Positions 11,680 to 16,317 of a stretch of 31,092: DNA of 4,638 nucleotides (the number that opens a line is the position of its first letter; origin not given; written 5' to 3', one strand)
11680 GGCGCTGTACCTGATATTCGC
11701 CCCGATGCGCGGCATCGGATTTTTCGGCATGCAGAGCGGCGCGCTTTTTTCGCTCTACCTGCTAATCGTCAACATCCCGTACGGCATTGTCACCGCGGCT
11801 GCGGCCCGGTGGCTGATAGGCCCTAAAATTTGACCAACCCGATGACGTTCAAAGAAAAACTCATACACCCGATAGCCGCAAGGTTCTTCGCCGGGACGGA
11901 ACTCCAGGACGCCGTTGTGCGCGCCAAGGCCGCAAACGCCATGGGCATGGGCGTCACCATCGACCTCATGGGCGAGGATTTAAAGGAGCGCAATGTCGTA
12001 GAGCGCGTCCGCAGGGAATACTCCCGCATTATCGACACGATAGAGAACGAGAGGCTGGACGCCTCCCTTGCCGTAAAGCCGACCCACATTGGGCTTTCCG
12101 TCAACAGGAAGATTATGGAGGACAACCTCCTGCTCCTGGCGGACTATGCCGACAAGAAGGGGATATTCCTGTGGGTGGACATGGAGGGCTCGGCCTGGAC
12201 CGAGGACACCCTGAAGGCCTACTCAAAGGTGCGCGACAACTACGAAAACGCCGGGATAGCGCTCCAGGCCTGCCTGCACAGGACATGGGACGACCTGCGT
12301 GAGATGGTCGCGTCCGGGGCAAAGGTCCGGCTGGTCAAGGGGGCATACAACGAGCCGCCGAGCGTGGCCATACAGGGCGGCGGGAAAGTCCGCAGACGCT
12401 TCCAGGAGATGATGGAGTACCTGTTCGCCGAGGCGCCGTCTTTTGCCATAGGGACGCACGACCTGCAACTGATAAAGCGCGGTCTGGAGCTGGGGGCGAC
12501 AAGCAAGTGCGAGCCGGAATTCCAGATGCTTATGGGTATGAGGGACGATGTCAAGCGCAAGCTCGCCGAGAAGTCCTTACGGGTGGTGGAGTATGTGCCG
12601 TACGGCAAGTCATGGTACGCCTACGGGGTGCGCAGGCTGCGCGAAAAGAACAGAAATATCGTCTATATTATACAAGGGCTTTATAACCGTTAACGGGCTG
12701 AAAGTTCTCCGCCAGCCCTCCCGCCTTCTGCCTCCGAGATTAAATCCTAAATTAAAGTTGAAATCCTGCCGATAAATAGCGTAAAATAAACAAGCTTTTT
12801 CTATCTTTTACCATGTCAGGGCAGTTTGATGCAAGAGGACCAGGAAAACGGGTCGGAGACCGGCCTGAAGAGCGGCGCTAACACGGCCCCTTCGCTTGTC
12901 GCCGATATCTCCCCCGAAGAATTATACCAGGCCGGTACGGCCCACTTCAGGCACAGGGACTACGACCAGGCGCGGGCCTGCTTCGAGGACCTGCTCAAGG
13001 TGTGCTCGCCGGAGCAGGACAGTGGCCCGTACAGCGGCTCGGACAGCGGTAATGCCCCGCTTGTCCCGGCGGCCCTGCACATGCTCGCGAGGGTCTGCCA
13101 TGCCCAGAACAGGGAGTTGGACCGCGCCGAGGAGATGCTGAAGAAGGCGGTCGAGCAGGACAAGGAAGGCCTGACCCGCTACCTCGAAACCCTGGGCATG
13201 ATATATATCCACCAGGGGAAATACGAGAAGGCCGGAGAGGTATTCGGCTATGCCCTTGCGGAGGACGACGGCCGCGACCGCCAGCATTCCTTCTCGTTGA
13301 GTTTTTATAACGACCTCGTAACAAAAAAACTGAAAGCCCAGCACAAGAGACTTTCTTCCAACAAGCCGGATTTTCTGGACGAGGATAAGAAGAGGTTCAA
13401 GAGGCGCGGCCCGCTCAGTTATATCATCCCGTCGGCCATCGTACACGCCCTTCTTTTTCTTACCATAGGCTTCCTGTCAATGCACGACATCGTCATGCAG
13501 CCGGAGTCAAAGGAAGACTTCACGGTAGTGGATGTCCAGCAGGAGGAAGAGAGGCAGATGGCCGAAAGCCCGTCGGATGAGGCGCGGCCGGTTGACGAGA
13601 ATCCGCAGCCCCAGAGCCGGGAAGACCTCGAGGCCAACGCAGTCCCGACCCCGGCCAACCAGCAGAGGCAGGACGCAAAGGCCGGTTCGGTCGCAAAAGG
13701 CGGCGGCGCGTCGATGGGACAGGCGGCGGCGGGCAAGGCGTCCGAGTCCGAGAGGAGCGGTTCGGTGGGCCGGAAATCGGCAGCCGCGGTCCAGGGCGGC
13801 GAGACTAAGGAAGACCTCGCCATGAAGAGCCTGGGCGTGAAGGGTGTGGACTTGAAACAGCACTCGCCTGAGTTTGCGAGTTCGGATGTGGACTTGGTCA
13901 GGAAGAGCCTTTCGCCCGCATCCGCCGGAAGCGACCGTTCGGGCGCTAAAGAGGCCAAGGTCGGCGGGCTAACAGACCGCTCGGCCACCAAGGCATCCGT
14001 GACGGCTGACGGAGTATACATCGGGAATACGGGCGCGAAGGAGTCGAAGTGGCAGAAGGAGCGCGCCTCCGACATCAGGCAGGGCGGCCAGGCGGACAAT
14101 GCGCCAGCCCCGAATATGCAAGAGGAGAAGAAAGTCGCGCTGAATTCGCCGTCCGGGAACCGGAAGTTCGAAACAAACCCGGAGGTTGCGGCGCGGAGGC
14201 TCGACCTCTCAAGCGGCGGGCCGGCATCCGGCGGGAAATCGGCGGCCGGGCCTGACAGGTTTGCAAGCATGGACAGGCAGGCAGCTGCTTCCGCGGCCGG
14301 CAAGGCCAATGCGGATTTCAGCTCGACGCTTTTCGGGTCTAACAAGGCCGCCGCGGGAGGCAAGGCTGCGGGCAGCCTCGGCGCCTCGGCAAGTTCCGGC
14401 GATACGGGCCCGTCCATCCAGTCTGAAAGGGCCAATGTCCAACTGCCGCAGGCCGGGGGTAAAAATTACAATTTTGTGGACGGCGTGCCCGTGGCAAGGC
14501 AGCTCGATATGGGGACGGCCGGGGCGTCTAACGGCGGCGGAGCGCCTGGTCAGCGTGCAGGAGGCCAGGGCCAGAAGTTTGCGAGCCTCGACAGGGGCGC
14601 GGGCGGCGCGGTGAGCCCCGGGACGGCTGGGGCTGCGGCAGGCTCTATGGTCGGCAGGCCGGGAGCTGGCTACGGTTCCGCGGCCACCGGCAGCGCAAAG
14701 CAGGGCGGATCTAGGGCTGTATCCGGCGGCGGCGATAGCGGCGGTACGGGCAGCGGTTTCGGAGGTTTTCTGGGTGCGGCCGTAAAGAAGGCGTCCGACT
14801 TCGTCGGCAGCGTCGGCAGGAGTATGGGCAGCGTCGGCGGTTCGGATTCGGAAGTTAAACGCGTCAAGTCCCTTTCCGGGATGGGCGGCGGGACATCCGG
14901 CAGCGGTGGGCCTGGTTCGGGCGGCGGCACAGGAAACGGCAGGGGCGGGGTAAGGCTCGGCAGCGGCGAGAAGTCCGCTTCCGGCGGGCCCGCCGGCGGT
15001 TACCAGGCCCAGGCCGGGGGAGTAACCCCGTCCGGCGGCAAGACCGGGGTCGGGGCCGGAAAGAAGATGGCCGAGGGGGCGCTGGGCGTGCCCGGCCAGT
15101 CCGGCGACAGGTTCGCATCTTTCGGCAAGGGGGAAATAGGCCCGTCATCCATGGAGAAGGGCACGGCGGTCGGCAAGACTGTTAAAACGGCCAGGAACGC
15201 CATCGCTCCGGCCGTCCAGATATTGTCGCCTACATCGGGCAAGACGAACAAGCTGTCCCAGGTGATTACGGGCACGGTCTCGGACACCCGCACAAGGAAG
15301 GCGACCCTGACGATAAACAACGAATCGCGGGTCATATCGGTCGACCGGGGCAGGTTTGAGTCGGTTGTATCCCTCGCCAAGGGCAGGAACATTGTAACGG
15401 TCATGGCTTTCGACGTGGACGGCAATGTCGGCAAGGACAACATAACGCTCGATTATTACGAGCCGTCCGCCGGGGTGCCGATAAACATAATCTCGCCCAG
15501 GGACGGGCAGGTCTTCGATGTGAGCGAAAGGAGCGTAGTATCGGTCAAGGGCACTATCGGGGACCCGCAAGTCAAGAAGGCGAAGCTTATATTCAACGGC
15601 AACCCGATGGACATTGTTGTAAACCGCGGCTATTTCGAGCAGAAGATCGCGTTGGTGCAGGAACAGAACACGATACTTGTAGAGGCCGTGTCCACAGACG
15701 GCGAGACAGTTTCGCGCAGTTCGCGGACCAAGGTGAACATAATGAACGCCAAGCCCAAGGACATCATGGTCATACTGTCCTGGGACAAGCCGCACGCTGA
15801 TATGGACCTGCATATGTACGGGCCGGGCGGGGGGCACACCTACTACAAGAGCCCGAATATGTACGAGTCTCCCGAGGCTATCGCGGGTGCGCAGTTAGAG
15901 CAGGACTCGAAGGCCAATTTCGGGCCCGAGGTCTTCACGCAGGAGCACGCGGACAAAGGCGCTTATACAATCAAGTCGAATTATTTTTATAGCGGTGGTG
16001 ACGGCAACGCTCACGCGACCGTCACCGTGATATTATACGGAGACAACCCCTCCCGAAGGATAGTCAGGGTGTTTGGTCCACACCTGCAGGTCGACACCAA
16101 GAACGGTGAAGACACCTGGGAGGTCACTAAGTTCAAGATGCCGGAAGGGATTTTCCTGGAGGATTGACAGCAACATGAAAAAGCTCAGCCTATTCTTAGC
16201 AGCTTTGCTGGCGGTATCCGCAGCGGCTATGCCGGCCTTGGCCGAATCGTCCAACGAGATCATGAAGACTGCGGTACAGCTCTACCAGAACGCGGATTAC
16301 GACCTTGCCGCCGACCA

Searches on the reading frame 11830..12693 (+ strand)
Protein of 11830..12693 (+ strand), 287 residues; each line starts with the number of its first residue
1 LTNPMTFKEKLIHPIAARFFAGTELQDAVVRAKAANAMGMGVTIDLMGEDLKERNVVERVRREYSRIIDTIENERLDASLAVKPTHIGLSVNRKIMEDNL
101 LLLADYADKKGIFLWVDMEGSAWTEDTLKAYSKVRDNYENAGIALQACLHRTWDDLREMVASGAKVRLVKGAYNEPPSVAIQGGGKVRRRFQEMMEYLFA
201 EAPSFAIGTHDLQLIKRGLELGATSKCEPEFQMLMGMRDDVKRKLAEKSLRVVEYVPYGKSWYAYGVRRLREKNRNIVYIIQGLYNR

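Call 7: search_protein_families(library=pfam, proteins=[window:11830-12693:+], max_evalue=0.001)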
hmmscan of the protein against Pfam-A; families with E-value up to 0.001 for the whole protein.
window:11830-12693:+ (287 aa): 1 family
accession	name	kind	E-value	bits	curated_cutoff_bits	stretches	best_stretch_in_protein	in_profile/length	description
PF01619.24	Pro_dh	-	1.3e-26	94.2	27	1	31-274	4-270/278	Proline dehydrogenase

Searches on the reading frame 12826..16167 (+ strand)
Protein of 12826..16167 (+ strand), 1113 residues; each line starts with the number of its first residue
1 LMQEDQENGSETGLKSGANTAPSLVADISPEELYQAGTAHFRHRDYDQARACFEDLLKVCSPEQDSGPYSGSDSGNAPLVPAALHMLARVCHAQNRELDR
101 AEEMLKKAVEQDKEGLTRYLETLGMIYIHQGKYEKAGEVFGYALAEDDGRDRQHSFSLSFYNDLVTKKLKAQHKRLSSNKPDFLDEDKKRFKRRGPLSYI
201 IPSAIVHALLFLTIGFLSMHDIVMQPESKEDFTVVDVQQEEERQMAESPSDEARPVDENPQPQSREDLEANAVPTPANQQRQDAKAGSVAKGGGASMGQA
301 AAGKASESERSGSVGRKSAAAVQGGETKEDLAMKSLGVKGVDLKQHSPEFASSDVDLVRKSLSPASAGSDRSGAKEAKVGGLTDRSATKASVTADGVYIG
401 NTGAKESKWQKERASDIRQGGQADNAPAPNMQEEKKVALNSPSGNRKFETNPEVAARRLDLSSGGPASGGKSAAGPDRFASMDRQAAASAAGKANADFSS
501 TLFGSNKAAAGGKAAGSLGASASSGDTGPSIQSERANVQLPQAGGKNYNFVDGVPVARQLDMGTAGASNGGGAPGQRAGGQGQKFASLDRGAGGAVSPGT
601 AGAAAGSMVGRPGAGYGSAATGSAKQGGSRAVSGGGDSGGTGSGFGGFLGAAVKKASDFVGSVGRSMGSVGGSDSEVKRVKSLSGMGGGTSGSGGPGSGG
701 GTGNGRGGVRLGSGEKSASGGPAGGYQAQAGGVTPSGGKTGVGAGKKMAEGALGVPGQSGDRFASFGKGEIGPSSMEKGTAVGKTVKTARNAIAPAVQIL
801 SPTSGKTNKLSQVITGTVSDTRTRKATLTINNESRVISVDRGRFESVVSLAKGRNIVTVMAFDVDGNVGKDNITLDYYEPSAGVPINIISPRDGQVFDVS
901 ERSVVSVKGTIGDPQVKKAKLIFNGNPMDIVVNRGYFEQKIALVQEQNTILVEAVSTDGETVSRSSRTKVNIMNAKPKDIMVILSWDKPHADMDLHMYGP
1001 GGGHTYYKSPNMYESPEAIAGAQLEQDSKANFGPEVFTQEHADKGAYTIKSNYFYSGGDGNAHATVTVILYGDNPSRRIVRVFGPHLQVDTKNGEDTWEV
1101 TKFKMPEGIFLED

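Call 8: search_protein_families(library=pfam, proteins=[window:12826-16167:+], max_evalue=0.001)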
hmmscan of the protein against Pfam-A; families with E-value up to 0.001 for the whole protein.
window:12826-16167:+ (1113 aa): 10 families
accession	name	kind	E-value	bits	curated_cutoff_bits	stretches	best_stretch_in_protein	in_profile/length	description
PF09136.16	Glucodextran_B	-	8.1e-18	64.6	27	2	795-875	1-79/83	Glucodextranase, domain B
PF07719.23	TPR_2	-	5.2e-11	42.2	27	0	30-59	1-30/34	Tetratricopeptide repeat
PF13424.12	TPR_12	-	2.6e-07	31.2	30.1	0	75-113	39-76/77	Tetratricopeptide repeat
PF13432.12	TPR_16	-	3.9e-07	30.8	32.7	0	34-112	1-61/65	Tetratricopeptide repeat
PF13428.12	TPR_14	-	5.1e-07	30.2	23.5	0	30-60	1-31/44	Tetratricopeptide repeat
PF13181.12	TPR_8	-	1.8e-06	28.1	25.7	0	118-140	2-24/34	Tetratricopeptide repeat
PF00515.34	TPR_1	-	1.9e-05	24.7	27.8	0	123-144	7-28/34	Tetratricopeptide repeat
PF13176.12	TPR_7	-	6.9e-05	23.1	27.9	0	83-114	1-33/36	Tetratricopeptide repeat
PF25063.1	ARM_TT21_C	-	0.00084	19.7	35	0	86-160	100-172/209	Tetratricopeptide repeat protein 21 C-terminal ARM domain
PF14559.12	TPR_19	-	0.00098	19.8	25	0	81-119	25-61/68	Tetratricopeptide repeat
